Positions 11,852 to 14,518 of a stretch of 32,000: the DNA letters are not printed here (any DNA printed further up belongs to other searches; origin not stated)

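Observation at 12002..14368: Unusual tri-modular GT47(exostosin)-TPR-GT9-like protein with a neighbouring half-size paralog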

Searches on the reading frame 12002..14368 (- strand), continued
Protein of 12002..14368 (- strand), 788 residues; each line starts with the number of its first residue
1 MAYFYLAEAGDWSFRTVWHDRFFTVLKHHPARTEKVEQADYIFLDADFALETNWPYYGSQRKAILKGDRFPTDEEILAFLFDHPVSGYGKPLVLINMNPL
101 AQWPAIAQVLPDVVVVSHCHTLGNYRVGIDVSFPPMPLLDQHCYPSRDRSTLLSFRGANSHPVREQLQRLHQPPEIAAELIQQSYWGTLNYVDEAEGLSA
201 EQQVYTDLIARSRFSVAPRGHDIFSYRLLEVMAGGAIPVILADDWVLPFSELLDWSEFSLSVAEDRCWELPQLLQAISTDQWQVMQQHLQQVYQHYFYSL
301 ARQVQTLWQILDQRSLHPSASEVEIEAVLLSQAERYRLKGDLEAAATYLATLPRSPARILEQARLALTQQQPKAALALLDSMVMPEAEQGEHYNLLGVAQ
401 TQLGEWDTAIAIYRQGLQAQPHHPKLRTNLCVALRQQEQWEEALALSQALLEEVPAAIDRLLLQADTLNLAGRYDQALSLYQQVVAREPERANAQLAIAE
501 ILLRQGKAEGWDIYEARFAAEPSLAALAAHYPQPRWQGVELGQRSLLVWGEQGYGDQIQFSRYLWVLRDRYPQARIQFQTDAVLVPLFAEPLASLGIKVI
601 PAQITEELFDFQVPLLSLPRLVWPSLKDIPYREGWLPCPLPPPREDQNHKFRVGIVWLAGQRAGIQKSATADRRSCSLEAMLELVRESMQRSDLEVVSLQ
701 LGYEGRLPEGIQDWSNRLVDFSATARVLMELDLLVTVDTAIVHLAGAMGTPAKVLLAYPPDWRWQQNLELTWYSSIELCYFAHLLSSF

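Call 33: find_encoding_contigs(protein=P0002, flank=10000, max_places=2)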
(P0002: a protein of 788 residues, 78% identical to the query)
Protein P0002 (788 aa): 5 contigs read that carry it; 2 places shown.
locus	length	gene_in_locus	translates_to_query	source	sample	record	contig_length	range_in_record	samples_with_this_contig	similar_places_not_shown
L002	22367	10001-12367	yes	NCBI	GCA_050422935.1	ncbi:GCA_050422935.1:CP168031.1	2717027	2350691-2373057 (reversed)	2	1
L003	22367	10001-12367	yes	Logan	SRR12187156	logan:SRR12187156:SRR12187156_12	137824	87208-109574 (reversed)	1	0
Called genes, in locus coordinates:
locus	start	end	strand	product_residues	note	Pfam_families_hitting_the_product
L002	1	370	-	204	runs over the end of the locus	PF11833:CPP1-like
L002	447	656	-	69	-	-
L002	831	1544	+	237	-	PF00072:Response_reg, PF00486:Trans_reg_C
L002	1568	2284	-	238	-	PF01863:YgjP-like, PF10263:SprT-like (weak)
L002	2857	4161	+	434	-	PF02040:ArsB, PF03600:CitMHS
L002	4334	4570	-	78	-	PF00830:Ribosomal_L28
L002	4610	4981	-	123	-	-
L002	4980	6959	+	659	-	PF12831:FAD_oxidored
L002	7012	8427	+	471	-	PF12895:ANAPC3 (faint), PF13181:TPR_8 (faint), PF13414:TPR_11 (faint), PF13424:TPR_12 (faint), PF13432:TPR_16 (weak), PF14559:TPR_19, PF00515:TPR_1 (weak), PF07719:TPR_2 (weak), +5 more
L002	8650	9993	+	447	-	PF08003:Methyltransf_9 (weak), PF01209:Ubie_methyltran, PF13489:Methyltransf_23, PF05175:MTS (weak), PF13847:Methyltransf_31, PF08241:Methyltransf_11, PF08242:Methyltransf_12, PF13649:Methyltransf_25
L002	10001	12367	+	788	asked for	PF03016:Exostosin_GT47, PF13424:TPR_12 (faint), PF14559:TPR_19 (faint), PF13432:TPR_16 (faint), PF00515:TPR_1 (faint), PF13414:TPR_11 (faint)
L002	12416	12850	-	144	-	PF07963:N_methyl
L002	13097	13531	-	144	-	PF07963:N_methyl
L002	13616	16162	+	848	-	PF00535:Glycos_transf_2, PF10111:Glyco_tranf_2_2, PF20706:GT4-conflict, PF00534:Glycos_transf_1, PF13692:Glyco_trans_1_4 (weak)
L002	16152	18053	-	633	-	PF00515:TPR_1 (faint), PF07719:TPR_2 (faint), PF13181:TPR_8 (faint), PF13431:TPR_17 (faint), PF13844:Glyco_transf_41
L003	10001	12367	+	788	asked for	PF03016:Exostosin_GT47, PF13424:TPR_12 (faint), PF14559:TPR_19 (faint), PF13432:TPR_16 (faint), PF00515:TPR_1 (faint), PF13414:TPR_11 (faint)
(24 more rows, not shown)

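Call 46: predict_structure(alignment_id=A3)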
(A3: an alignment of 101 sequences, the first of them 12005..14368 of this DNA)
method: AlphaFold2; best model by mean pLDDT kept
length: 788 residues; sequences in the alignment: 101
mean_pLDDT: 73.2   pTM: 0.56
mean pLDDT of the five models: 73.2, 72.5, 70.8, 70.7, 70.5
residues with pLDDT >= 90: 303; 70-90: 191; 50-70: 109; < 50: 185
segments of 3 or more residues with pLDDT < 50: 530-545, 549-559, 603-676, 699-721, 732-788
pLDDT, mean of each block of 10 residues (from residue 1): 92 90 96 96 89 70 86 85 84 88 73 89 90 82 70 94 96 97 64 72 89 94 86 95 96 97 97 98 96 94 96 78 75 88 87 87 95 96 93 96 96 97 94 94 93 86 89 89 88 82 76 69 60 45 46 43 59 69 65 73 38 23 29 29 34 35 26 42 63 53 39 44 52 40 34 38 32 35 35
secondary structure, 60 per line:
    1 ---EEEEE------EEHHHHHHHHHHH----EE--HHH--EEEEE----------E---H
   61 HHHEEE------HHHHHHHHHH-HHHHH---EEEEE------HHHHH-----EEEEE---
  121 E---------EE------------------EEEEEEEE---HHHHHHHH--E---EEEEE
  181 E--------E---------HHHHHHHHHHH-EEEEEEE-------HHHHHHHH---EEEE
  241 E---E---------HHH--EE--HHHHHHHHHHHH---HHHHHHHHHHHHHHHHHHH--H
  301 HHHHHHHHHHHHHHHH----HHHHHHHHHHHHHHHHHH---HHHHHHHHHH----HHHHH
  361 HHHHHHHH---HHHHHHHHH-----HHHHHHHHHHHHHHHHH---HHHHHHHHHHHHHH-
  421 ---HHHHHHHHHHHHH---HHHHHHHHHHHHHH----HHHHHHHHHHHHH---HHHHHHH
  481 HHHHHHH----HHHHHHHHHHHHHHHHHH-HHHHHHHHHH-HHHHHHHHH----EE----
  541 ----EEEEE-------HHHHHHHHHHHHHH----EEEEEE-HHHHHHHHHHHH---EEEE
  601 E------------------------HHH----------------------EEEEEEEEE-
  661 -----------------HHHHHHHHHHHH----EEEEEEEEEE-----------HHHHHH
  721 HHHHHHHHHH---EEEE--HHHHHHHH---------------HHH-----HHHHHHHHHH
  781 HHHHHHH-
elements in order (helices of 4 or more, strands of 3 or more residues): E4-8 H17-27 E41-45 H60-63 E64-66 H73-82 H84-88 E92-96 H103-107 E113-117 E151-158 H162-169 E176-181 H200-210 E212-218 H226-233 E237-241 H264-275 H279-297 H300-316 H321-338 H342-351 H356-368 H372-380 H386-402 H406-419 H424-436 H440-453 H458-470 H474-487 H492-509 H511-520 H522-530 E545-549 H557-570 E575-580 H582-593 E597-601 E651-659 H678-689 E694-703 H715-730 E734-737 H740-747 H771-787

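Call 49: fold_search(model_id=the predicted structure, library=pdb)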
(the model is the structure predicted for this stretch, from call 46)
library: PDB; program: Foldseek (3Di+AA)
matches with E <= 10: 1518; with E <= 0.001: 323
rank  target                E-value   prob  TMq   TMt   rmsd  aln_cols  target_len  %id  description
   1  7sch_B                2.0e-15  1.00  0.30  0.40   6.2       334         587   22  Cryo-EM structure of the human Exostosin-1 and Exostosin-2 heterodimer (released 2022-09-28)
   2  7zay_B                1.3e-14  1.00  0.31  0.42   5.9       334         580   21  Human heparan sulfate polymerase complex EXT1-EXT2 (released 2022-12-07)
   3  7uqx_A                1.4e-14  1.00  0.32  0.43   6.7       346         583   16  Cryo-EM structure of the human Exostosin-1 and Exostosin-2 heterodimer in complex with UDP-GlcNAc (released 2022-09-28)
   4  7sch_A                2.3e-14  1.00  0.32  0.41   6.8       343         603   16  Cryo-EM structure of the human Exostosin-1 and Exostosin-2 heterodimer (released 2022-09-28)
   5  7sck_B                2.5e-14  1.00  0.29  0.38   6.2       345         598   21  Cryo-EM structure of the human Exostosin-1 and Exostosin-2 heterodimer in complex with a 7-sugar oligosaccharide accep (released 2022-09-28)
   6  7uqy_A                3.0e-14  1.00  0.32  0.43   6.4       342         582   17  Cryo-EM structure of the human Exostosin-1 and Exostosin-2 heterodimer in complex with UDP-GlcA (released 2022-09-28)
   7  7uqx_B                4.9e-14  1.00  0.31  0.42   6.0       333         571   20  Cryo-EM structure of the human Exostosin-1 and Exostosin-2 heterodimer in complex with UDP-GlcNAc (released 2022-09-28)
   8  7zay_A                1.4e-13  1.00  0.31  0.43   5.7       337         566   17  Human heparan sulfate polymerase complex EXT1-EXT2 (released 2022-12-07)
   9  7sck_A                1.9e-13  1.00  0.32  0.39   6.2       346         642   17  Cryo-EM structure of the human Exostosin-1 and Exostosin-2 heterodimer in complex with a 7-sugar oligosaccharide accep (released 2022-09-28)
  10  7scj_A                2.4e-13  1.00  0.31  0.43   6.8       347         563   17  Cryo-EM structure of the human Exostosin-1 and Exostosin-2 heterodimer in complex with a 4-sugar oligosaccharide accep (released 2022-09-28)
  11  7uqy_B                3.7e-13  1.00  0.31  0.41   5.7       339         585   20  Cryo-EM structure of the human Exostosin-1 and Exostosin-2 heterodimer in complex with UDP-GlcA (released 2022-09-28)
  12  7scj_B                4.8e-13  1.00  0.31  0.42   5.3       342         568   21  Cryo-EM structure of the human Exostosin-1 and Exostosin-2 heterodimer in complex with a 4-sugar oligosaccharide accep (released 2022-09-28)
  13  7au2_A                1.1e-12  1.00  0.30  0.35   5.1       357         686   16  Cryo-EM structure of human exostosin-like 3 (EXTL3) (released 2022-05-18)
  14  8og1_A                6.8e-12  1.00  0.31  0.34   4.9       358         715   16  Exostosin-like 3 apo enzyme (released 2023-07-12)
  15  8og4_A                1.1e-11  1.00  0.31  0.34   4.9       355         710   16  Exostosin-like 3 UDP complex (released 2023-07-12)
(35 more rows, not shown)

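Call 53: search_protein_representatives(protein=window:12005-14368:-)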
Query: 788 residues. Proteins with E-value up to 0.001 (for the whole library): 54542; up to 1e-10: 25983; up to 1e-30: 5737. The best 150 are listed.
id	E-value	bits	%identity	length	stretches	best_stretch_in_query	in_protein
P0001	0.0e+00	1792.9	100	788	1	1-788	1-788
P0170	1.6e-211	721.4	32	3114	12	399-777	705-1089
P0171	4.7e-198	676.9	31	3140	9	392-778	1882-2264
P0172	6.6e-185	633.4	33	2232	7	357-777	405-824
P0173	3.5e-182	624.4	33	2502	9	393-778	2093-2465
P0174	3.6e-162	558.2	33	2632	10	310-778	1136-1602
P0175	1.2e-156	539.9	29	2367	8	392-778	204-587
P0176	3.4e-144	498.8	31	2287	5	361-778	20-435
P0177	1.2e-142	493.6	33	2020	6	363-778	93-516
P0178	6.3e-137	474.7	31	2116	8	397-778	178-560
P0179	7.0e-137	474.6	26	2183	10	393-778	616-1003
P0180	1.4e-136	473.5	30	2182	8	365-778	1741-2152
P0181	7.8e-132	457.9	30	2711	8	391-778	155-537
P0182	9.4e-131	454.3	30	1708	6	323-778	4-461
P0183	2.0e-125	436.7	31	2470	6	411-778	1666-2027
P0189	7.8e-123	428.1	35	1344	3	398-778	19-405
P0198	2.6e-118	413.2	26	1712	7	15-491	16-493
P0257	6.6e-93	329.2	36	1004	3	393-778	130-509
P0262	1.7e-92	327.8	34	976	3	397-778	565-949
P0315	6.6e-82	292.8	31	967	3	351-777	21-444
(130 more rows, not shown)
